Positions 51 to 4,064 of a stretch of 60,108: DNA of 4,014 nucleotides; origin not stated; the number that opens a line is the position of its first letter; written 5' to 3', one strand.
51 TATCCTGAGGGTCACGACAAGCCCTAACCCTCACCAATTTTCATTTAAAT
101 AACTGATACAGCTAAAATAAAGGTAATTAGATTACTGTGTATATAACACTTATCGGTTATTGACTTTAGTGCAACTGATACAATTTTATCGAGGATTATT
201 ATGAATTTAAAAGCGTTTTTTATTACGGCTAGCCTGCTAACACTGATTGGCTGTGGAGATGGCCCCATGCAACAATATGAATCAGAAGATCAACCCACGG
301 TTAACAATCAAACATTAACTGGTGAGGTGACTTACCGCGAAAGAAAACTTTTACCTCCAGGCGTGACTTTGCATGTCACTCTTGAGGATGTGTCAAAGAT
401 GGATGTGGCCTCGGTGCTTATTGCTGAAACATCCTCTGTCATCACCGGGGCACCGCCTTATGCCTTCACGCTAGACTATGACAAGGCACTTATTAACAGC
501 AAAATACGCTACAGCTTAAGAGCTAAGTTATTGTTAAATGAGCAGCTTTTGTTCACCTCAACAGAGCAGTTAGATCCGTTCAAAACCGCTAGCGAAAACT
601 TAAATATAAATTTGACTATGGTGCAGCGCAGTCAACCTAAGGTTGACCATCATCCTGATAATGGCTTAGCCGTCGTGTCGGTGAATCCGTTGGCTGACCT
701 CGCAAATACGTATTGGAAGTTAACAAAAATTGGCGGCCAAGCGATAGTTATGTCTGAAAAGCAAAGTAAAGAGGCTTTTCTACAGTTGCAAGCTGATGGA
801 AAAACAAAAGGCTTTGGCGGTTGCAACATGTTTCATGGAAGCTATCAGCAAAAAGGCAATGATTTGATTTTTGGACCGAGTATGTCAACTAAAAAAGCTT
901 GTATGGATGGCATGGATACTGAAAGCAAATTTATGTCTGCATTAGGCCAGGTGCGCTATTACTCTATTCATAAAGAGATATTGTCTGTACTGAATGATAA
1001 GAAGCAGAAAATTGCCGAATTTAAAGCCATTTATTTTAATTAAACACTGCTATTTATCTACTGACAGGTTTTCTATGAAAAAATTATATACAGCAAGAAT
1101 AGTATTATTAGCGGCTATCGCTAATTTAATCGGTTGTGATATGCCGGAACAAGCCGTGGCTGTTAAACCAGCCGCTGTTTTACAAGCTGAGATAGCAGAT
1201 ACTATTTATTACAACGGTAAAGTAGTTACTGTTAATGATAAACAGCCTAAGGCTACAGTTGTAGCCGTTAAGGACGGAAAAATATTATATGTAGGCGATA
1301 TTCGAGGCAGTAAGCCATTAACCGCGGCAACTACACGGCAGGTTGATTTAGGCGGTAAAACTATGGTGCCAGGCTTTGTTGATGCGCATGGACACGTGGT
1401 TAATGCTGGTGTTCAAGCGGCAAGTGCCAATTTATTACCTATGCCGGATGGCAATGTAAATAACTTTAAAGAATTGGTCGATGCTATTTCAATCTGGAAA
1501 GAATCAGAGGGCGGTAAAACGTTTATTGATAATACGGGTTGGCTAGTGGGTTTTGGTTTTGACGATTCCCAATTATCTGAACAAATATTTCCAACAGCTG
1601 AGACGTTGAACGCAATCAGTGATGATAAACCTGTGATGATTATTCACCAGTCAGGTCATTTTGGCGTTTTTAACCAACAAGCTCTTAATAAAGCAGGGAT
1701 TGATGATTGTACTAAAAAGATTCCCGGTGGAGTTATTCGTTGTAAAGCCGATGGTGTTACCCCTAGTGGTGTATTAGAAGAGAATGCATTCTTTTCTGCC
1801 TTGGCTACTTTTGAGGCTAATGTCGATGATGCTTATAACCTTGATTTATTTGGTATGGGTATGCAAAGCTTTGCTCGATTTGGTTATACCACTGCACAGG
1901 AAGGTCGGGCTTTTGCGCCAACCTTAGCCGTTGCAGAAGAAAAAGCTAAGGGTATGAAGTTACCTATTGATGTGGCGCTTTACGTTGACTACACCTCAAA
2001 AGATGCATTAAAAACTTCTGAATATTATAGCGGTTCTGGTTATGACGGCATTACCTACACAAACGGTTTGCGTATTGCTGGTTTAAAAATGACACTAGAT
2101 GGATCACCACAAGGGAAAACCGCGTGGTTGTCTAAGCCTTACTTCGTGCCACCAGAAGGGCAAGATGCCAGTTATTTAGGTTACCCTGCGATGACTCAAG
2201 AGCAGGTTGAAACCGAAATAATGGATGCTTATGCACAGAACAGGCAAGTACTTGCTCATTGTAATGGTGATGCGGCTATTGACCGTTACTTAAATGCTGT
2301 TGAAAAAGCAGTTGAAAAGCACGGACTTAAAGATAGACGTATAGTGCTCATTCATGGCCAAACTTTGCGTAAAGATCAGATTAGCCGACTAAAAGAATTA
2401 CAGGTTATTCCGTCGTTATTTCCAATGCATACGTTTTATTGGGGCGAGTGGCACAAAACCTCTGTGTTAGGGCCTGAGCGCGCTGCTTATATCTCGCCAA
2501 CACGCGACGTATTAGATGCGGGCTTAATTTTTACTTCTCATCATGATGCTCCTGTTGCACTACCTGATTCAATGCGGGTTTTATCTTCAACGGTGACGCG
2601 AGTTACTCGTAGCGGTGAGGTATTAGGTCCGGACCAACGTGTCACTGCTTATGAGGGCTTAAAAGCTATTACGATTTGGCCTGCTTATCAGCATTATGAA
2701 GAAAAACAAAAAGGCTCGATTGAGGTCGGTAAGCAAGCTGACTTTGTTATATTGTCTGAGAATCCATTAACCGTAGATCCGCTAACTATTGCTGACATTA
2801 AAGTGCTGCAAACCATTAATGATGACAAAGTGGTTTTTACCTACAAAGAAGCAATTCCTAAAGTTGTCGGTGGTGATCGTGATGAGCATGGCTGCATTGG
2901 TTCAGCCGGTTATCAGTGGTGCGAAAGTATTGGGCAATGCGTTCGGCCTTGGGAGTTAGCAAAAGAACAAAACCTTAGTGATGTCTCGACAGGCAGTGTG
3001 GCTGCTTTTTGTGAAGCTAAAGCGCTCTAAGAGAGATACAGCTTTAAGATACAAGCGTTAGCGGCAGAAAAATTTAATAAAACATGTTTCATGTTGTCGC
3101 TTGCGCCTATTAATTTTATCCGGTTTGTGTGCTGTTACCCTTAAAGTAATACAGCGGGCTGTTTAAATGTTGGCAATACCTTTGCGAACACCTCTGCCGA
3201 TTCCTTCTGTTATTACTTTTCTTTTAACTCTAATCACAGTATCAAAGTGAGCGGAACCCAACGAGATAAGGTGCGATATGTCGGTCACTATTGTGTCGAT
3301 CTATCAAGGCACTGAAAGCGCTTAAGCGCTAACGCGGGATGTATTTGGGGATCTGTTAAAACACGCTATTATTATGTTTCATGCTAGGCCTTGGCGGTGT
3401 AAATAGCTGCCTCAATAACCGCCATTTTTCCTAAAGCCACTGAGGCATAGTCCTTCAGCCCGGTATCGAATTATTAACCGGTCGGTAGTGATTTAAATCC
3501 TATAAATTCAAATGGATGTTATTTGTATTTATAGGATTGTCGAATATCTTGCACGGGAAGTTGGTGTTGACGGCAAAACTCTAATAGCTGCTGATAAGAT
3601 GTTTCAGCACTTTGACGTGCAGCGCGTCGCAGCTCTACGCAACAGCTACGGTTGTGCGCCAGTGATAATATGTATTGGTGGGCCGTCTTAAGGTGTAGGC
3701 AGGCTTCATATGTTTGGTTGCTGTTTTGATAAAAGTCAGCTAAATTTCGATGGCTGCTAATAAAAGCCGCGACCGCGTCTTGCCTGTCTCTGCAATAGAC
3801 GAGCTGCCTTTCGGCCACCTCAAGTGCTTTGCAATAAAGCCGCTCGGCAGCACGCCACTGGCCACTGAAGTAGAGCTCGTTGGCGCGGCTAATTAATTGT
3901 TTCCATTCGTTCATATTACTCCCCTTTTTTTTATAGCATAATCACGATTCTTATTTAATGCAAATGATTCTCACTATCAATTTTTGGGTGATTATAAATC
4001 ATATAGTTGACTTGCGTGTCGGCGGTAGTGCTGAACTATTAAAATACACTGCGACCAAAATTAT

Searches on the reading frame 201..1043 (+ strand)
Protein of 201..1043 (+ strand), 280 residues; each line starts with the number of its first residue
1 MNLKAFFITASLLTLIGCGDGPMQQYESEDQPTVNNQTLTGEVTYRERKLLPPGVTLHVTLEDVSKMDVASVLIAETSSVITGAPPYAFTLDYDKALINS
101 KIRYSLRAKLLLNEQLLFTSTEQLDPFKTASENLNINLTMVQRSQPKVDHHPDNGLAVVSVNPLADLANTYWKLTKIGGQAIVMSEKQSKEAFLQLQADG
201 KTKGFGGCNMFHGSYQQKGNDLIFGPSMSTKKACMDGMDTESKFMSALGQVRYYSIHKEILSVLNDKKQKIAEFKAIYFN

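Call 66: search_protein_families(library=pfam, proteins=[window:201-1043:+], max_evalue=1)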
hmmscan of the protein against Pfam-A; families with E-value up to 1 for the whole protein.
window:201-1043:+ (280 aa): 3 families
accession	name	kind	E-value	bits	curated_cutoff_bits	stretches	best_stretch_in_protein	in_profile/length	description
PF03724.22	META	-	1.7e-25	89.6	24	1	165-275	2-109/109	META domain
PF09619.16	YscW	-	1.7e-22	80.2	22.6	1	36-126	3-94/107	Type III secretion system lipoprotein chaperone (YscW)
PF17138.9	DUF5111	-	0.12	12.6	31.9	1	185-232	29-76/122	Domain of unknown function (DUF5111)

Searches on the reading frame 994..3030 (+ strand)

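Call 66: search_protein_families(library=pfam, proteins=[window:994-3030:+], max_evalue=1)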
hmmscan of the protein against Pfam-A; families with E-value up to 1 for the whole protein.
window:994-3030:+ (678 aa): 3 families
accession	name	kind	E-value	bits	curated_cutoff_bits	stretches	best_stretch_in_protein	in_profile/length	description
PF07969.17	Amidohydro_3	-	1.1e-109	368.5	29.7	1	117-615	3-472/472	Amidohydrolase family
PF01979.26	Amidohydro_1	-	8.7e-10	38.8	25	1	408-602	140-323/345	Amidohydrolase family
PF14097.11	SpoVAE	-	0.028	14.6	27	1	404-459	82-137/180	Stage V sporulation protein AE1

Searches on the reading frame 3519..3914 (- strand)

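Call 3: search_protein_families(library=pfam, proteins=[window:3519-3914:-], max_evalue=0.01)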
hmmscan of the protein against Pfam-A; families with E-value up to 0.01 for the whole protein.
window:3519-3914:- (131 aa): 0 families

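Call 4: search_protein_families(library=ncbifam, proteins=[window:3519-3914:-], max_evalue=0.01)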
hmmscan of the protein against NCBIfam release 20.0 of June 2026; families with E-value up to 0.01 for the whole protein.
window:3519-3914:- (131 aa): 1 family
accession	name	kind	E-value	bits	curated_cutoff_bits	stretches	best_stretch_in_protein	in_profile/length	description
NF047650.1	lipo_NMCC_0638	subfamily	0.0017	18.4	28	1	77-112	55-90/150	NMCC_0638 family (lipo)protein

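Call 66: search_protein_families(library=pfam, proteins=[window:3519-3914:-], max_evalue=1)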
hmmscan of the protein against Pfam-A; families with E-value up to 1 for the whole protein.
window:3519-3914:- (131 aa): 6 families
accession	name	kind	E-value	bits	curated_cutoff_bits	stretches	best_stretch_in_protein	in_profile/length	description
PF13424.12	TPR_12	-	0.052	14.2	30.1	1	13-35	54-76/77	Tetratricopeptide repeat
PF13176.12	TPR_7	-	0.14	12.8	27.9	0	17-36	12-31/36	Tetratricopeptide repeat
PF07719.23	TPR_2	-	0.16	12.6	27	0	7-34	4-31/34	Tetratricopeptide repeat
PF13422.11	DUF4110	-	0.23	11.9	27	0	57-111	15-64/95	Domain of unknown function (DUF4110)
PF13428.12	TPR_14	-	0.47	11.7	23.5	0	7-35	4-32/44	Tetratricopeptide repeat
PF13374.12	TPR_10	-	0.67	10.5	27.5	0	11-36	9-34/42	Tetratricopeptide repeat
